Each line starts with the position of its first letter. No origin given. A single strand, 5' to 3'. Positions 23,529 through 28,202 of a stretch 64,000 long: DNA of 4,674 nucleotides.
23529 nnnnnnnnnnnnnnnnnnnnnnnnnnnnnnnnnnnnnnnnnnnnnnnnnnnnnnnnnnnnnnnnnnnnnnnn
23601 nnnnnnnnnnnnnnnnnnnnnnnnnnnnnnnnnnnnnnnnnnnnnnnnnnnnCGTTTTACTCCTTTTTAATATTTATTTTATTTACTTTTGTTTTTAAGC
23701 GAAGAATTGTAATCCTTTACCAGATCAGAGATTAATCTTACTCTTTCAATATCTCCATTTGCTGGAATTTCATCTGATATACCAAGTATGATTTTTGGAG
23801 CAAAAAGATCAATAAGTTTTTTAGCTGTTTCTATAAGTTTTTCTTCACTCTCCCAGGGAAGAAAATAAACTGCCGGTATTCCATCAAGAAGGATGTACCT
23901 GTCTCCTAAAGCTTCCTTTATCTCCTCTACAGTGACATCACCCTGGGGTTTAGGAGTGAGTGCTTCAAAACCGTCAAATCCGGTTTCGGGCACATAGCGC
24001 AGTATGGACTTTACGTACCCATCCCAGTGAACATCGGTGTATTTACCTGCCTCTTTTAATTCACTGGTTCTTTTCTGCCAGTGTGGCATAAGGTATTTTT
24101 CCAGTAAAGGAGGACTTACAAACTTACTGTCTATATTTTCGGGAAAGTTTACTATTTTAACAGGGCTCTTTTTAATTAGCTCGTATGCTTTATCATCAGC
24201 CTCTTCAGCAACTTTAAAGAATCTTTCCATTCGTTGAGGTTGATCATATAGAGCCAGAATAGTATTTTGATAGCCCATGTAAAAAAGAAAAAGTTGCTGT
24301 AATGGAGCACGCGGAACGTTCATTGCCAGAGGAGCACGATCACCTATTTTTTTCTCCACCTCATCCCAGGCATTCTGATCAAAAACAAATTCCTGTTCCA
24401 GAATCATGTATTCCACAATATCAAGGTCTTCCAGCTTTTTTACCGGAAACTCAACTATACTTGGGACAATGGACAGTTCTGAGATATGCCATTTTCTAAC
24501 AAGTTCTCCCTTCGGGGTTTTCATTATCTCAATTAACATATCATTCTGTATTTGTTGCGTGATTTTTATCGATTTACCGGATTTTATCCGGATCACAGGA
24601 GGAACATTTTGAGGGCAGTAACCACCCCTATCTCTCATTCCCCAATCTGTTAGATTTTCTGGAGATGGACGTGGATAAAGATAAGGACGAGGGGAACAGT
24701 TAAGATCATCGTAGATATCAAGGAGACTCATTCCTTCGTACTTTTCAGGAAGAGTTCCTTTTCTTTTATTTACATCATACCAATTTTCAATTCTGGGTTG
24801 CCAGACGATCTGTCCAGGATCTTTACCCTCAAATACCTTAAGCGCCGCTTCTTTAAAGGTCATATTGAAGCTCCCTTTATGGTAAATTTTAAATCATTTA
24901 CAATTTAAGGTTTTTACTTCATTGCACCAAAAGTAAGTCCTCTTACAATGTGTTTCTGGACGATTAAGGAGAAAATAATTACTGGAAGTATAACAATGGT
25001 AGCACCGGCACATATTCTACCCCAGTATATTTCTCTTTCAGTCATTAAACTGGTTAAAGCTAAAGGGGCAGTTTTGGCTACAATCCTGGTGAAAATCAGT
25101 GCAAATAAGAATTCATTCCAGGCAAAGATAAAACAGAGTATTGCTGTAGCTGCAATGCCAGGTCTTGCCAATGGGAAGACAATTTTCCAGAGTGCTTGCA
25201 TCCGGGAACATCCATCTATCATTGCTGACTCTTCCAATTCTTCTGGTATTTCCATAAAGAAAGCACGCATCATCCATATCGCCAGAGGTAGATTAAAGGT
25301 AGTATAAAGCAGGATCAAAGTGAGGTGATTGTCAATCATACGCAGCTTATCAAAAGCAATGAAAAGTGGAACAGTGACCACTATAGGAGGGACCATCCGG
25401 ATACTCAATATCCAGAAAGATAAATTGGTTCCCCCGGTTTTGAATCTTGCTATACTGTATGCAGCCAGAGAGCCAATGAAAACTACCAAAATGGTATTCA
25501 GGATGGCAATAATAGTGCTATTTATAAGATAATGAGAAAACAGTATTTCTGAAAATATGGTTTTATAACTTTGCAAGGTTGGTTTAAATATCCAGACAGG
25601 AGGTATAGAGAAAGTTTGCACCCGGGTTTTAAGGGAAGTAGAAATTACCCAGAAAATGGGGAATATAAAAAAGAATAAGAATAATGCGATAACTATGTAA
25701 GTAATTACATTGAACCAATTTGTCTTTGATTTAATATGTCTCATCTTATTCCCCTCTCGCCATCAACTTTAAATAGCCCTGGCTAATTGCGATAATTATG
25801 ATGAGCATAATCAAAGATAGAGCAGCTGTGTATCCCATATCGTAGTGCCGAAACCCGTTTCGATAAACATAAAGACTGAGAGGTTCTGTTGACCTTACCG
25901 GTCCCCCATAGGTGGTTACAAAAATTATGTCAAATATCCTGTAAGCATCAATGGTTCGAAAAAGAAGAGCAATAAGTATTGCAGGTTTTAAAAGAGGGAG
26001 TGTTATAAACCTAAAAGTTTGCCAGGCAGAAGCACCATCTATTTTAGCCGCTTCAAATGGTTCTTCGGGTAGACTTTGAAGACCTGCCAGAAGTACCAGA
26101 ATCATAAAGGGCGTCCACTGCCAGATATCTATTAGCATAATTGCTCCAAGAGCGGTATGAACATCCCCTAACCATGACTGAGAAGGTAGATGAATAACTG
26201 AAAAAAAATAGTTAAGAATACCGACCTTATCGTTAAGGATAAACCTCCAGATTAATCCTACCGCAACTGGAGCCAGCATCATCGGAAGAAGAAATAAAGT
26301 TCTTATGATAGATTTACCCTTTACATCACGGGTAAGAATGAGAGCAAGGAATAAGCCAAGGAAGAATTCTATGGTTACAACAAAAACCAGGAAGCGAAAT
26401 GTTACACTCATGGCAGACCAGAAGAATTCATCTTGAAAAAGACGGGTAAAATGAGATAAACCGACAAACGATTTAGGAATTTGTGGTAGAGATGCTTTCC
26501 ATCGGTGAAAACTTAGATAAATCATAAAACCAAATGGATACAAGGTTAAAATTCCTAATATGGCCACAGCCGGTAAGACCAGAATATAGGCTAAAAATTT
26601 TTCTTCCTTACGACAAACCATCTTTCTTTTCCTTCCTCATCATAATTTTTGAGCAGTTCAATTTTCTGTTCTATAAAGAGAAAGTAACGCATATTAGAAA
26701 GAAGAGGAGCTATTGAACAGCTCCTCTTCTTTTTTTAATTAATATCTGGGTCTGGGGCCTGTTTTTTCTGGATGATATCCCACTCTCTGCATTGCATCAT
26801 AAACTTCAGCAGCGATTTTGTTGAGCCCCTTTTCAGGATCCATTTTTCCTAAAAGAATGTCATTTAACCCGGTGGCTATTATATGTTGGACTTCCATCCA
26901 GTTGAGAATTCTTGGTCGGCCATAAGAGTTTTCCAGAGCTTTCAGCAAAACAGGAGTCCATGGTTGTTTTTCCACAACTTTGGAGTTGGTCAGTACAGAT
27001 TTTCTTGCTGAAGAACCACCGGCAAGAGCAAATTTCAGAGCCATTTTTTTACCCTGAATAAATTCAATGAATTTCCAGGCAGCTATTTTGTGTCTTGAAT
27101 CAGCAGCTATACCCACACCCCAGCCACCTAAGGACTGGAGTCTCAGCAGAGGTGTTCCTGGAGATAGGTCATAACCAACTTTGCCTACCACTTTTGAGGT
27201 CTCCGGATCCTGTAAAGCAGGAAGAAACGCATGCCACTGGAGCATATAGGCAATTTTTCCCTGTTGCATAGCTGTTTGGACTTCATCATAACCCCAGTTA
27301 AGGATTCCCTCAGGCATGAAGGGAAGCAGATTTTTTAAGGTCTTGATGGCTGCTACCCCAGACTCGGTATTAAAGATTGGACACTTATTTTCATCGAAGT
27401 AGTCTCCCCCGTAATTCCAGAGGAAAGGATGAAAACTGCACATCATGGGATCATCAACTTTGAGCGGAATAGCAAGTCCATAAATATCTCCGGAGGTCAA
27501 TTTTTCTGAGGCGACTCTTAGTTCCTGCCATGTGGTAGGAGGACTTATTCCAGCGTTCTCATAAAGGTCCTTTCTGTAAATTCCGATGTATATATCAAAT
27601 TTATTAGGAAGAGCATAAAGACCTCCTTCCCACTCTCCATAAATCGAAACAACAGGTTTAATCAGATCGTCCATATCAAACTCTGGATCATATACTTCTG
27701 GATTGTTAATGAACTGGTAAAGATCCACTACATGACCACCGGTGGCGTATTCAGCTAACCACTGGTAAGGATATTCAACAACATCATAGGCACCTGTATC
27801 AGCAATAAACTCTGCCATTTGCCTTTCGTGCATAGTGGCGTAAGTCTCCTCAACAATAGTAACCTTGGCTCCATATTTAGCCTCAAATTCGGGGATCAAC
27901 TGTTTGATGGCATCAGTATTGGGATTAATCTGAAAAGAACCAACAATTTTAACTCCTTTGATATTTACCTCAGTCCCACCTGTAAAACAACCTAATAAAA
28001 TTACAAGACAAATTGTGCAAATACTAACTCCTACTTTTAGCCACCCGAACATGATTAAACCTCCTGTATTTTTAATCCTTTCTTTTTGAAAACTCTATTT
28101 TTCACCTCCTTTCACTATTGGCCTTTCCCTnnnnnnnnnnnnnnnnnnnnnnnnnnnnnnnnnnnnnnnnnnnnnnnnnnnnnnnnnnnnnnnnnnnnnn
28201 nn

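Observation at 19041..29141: LacI-regulated operon combining sugar ABC transporter, two URO-D-like proteins, a FucI-like isomerase and a tungsten AOR: candidate non-canonical sugar catabolic route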

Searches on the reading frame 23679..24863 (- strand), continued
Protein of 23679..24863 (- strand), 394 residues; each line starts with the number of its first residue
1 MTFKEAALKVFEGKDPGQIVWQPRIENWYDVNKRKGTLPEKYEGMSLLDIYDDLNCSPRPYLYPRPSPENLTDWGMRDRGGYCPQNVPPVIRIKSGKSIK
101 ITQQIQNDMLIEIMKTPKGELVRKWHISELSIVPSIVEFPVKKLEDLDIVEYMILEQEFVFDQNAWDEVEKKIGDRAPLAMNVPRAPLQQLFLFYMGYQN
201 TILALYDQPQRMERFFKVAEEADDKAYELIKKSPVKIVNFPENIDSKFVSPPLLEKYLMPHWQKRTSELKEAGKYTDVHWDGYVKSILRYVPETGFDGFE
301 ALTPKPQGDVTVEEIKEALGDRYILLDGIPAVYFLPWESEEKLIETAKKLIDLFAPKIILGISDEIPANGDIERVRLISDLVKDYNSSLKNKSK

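Call 107: search_protein_representatives(protein=window:23679-24863:-)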
Query: 394 residues. Proteins with E-value up to 0.001 (for the whole library): 1721; up to 1e-10: 782; up to 1e-30: 146. The best 150 are listed.
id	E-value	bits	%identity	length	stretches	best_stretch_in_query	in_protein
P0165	6.1e-163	559.0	63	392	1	1-388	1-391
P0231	1.3e-92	327.4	46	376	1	2-385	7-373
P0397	1.8e-80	287.4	46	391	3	137-386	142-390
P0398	2.6e-79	283.6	43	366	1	3-383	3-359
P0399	4.8e-79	282.7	44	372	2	141-392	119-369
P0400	3.7e-78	279.8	42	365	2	93-385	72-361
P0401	2.0e-76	274.1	42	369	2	97-384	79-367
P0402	3.6e-75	270.0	42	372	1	6-388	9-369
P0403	6.4e-73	262.6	36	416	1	1-389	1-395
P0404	1.6e-71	257.9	39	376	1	3-391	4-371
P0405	2.1e-71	257.6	40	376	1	1-381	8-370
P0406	5.1e-71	256.3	40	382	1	2-385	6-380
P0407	1.5e-70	254.8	38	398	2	101-386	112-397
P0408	2.1e-70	254.3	41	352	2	96-389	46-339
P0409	6.8e-70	252.6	38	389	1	1-381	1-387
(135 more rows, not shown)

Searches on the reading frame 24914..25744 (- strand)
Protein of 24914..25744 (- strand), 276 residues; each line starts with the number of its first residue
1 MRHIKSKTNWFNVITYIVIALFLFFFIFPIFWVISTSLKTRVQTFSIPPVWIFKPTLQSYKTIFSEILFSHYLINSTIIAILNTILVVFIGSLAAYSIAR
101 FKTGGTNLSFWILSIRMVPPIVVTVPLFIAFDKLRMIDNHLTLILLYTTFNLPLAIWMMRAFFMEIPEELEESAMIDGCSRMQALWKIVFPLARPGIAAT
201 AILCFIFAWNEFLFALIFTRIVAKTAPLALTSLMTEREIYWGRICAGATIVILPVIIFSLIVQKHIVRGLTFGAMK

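Call 3: search_protein_families(library=pfam, proteins=[window:24914-25744:-])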
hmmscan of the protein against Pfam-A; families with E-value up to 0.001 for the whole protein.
window:24914-25744:- (276 aa): 1 family
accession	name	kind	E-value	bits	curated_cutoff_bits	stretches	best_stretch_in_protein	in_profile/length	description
PF00528.27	BPD_transp_1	-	6.1e-21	75.4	26.4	1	88-270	2-182/184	Binding-protein-dependent transport system inner membrane component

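Call 4: search_protein_families(library=ncbifam, proteins=[window:24914-25744:-])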
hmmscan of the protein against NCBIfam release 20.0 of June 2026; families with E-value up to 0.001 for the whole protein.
window:24914-25744:- (276 aa): 20 families
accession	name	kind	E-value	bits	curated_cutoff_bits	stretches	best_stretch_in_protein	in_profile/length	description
NF040932.1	ABC_arch_GlcU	equivalog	4.1e-33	115.2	340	1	13-271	3-265/272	glucose ABC transporter permease GlcU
NF008231.0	PRK10998.1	equivalog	4.8e-27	95.3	261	1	9-276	10-295/296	maltose ABC transporter permease MalG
NF008210.0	PRK10973.1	equivalog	2.7e-25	89.6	297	1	8-270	5-276/281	sn-glycerol-3-phosphate ABC transporter permease UgpE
NF007047.0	PRK09500.1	equivalog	5.6e-15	55.6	326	1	18-259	11-245/257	spermidine/putrescine ABC transporter permease PotC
TIGR02141.1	modB_ABC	equivalog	4.3e-13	49.4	182.6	1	77-240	4-183/208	molybdate ABC transporter permease subunit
TIGR01581.1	Mo_ABC_porter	hypoth_equivalog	5.7e-13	48.9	210.3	1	73-239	23-205/225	ABC transporter permease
NF011624.0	PRK15050.1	equivalog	6e-12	45.3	247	1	140-258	161-279/297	2-aminoethylphosphonate ABC transporter permease subunit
TIGR03226.1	PhnU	equivalog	9.7e-11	41.7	283.45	1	143-260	182-299/311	2-aminoethylphosphonate ABC transporter permease subunit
NF043073.1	MMSYN1_0195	equivalog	7.6e-09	34.3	1250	1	20-214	11-201/1021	spermidine/putrescine ABC transporter permease/substrate-binding protein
NF007044.0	PRK09497.1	equivalog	8.5e-09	35.3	348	2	133-217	143-227/285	spermidine/putrescine ABC transporter permease PotB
NF006939.0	PRK09421.1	equivalog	1.2e-08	34.7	262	1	75-265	14-223/230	molybdate ABC transporter permease subunit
TIGR00974.1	3a0107s02c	equivalog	7.5e-07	28.6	193.45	1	16-262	5-234/272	phosphate ABC transporter permease PstA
NF043074.1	MMSYN1_0196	equivalog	1.2e-06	28.1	350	1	8-265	9-260/277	spermidine/putrescine ABC transporter permease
NF040839.1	tungstate_WtpB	equivalog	1.6e-06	28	340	1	57-259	30-242/251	tungstate ABC transporter permease WtpB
TIGR02138.1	phosphate_pstC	equivalog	1.6e-05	24.1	196.45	1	144-212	156-224/296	phosphate ABC transporter permease subunit PstC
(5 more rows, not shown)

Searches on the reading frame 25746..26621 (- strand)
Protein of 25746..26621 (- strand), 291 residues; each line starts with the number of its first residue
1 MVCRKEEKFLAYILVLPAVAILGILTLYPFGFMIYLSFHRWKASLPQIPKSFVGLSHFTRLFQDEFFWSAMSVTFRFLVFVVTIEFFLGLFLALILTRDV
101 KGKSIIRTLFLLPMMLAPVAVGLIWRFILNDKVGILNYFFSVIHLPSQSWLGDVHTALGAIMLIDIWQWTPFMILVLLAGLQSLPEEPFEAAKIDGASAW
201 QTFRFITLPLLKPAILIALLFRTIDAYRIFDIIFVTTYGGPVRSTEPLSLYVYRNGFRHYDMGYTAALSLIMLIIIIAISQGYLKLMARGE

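Call 3: search_protein_families(library=pfam, proteins=[window:25746-26621:-])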
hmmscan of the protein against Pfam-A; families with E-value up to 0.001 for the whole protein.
window:25746-26621:- (291 aa): 1 family
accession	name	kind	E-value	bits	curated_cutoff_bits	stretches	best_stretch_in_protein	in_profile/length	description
PF00528.27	BPD_transp_1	-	3e-19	69.9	26.4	1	87-279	3-171/184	Binding-protein-dependent transport system inner membrane component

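Call 4: search_protein_families(library=ncbifam, proteins=[window:25746-26621:-])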
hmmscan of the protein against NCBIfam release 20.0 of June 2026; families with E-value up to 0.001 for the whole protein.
window:25746-26621:- (291 aa): 27 families (the best 25 are shown)
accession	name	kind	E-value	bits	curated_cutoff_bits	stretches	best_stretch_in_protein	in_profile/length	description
NF007852.0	PRK10561.1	equivalog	2.3e-37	129.5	335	1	7-279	10-280/295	sn-glycerol-3-phosphate ABC transporter permease UgpA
NF040931.1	ABC_arch_GlcT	equivalog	5.2e-35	121.4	360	1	15-279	2-263/278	glucose ABC transporter permease GlcT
NF008232.0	PRK10999.1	equivalog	1.8e-22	79.8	392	1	52-285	264-513/520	maltose ABC transporter permease MalF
NF011624.0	PRK15050.1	equivalog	6.1e-17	61.7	247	1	4-289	17-288/297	2-aminoethylphosphonate ABC transporter permease subunit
TIGR00969.1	3a0106s02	subfamily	7.5e-17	61.7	240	1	54-277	46-261/272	sulfate ABC transporter permease subunit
TIGR02140.1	permease_CysW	equivalog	1.1e-15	57.9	329.1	1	54-279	32-246/261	sulfate ABC transporter permease subunit CysW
TIGR02141.1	modB_ABC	equivalog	4.8e-15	55.7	182.6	1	73-278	2-195/208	molybdate ABC transporter permease subunit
TIGR01581.1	Mo_ABC_porter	hypoth_equivalog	5.4e-14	52.2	210.3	1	54-276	6-219/225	ABC transporter permease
TIGR03262.1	PhnU2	equivalog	2.8e-12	46.1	593.25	1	47-274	32-244/546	putative 2-aminoethylphosphonate ABC transporter permease subunit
TIGR02139.1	permease_CysT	equivalog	2.9e-12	46.7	246.1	1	53-279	34-251/265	sulfate ABC transporter permease subunit CysT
NF008620.0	PRK11602.1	equivalog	1.5e-11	44.1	442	1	54-278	49-265/291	sulfate/thiosulfate ABC transporter permease CysW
NF006939.0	PRK09421.1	equivalog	6.5e-11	42.1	262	1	67-280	8-212/230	molybdate ABC transporter permease subunit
TIGR03226.1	PhnU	equivalog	1.3e-10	41.2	283.45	1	5-287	37-304/311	2-aminoethylphosphonate ABC transporter permease subunit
NF040932.1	ABC_arch_GlcU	equivalog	4.4e-09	36.4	340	1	155-285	131-262/272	glucose ABC transporter permease GlcU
NF006951.0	PRK09433.1-2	equivalog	2.2e-08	33.2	788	1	56-279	41-257/535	thiamine/thiamine pyrophosphate ABC transporter permease ThiP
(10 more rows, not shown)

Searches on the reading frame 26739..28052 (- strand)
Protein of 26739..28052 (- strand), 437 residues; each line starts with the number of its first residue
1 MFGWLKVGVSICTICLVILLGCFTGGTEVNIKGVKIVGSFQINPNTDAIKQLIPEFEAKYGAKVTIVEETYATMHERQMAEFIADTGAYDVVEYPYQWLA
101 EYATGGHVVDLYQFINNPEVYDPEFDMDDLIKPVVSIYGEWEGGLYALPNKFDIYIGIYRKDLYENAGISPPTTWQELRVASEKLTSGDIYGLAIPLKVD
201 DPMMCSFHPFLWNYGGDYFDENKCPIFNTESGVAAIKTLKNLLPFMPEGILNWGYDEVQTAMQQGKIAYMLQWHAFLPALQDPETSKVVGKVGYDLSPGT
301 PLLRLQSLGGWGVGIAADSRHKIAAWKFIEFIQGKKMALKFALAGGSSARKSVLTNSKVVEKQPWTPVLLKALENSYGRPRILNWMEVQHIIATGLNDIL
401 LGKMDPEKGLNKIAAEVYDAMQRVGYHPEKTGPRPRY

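Call 3: search_protein_families(library=pfam, proteins=[window:26739-28052:-])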
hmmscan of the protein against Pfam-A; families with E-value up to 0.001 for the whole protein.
window:26739-28052:- (437 aa): 2 families
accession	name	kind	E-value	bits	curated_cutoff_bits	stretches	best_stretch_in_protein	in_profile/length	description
PF01547.30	SBP_bac_1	-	2.8e-34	119.9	26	1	46-336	5-304/307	Bacterial extracellular solute-binding protein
PF13416.11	SBP_bac_8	-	1.8e-23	84.1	27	1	51-362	1-273/279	Bacterial extracellular solute-binding protein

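Call 4: search_protein_families(library=ncbifam, proteins=[window:26739-28052:-])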
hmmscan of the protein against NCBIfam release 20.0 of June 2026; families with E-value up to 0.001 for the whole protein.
window:26739-28052:- (437 aa): 2 families
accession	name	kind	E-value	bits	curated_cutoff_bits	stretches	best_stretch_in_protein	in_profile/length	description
TIGR03851.1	chitin_NgcE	equivalog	6.8e-09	35.2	399.65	1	50-268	64-283/450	N-acetylglucosamine/diacetylchitobiose ABC transporter substrate-binding protein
NF053763.1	ABCarbgalBndGanS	equivalog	5.4e-07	28.7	700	1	46-224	50-211/420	galactooligosaccharide ABC transporter substrate-binding protein GanS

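Call 78: search_solved_structures(query=window:26739-28052:-, max_evalue=0.001)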
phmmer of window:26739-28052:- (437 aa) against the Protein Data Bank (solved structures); distinct sequences matched with E-value up to 0.001: 55.
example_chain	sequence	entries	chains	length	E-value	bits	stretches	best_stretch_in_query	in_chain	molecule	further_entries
5iai_A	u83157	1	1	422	8.3e-49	169.7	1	32-416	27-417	Sugar ABC transporter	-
1eu8_A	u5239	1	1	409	3e-34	121.7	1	47-419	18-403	TREHALOSE/MALTOSE BINDING PROTEIN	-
6dtq_A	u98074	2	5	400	2.2e-30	108.9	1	124-418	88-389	maltose-binding protein MalE3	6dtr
7nbz_A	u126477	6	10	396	1.6e-27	99.5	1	140-420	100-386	Sulfoquinovosyl binding protein | Sulfoquinovosyl glycerol-binding protein SmoF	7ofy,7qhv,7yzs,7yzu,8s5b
3k01_A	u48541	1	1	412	2.6e-20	75.7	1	84-407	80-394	Acarbose/maltose binding protein GacH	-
3jzj_A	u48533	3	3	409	2.8e-20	75.7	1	84-407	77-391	Acarbose/maltose binding protein GacH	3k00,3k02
6j9w_A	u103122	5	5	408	4.3e-20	75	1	138-422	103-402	ABC transporter, periplasmic substrate-binding protein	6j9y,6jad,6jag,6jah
6jar_A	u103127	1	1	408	5.2e-20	74.8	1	139-422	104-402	ABC transporter, periplasmic substrate-binding protein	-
5ci5_A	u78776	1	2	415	7e-20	74.4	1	50-417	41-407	Extracellular solute-binding protein family 1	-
6jam_A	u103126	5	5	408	2.9e-19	72.3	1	138-422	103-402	ABC transporter, periplasmic substrate-binding protein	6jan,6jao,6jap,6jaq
6jal_A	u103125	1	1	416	3e-19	72.3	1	138-422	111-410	ABC transporter, periplasmic substrate-binding protein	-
6jai_A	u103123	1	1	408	4.1e-19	71.8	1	139-422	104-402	ABC transporter, periplasmic substrate-binding protein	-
6jaz_A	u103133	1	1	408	1e-18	70.5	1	138-422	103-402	ABC transporter, periplasmic substrate-binding protein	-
6jb0_A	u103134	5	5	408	3.7e-18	68.7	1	138-422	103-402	ABC transporter, periplasmic substrate-binding protein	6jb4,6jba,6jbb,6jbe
4rya_A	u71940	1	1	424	3.7e-17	65.4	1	121-338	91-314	ABC transporter substrate binding protein (Sorbitol)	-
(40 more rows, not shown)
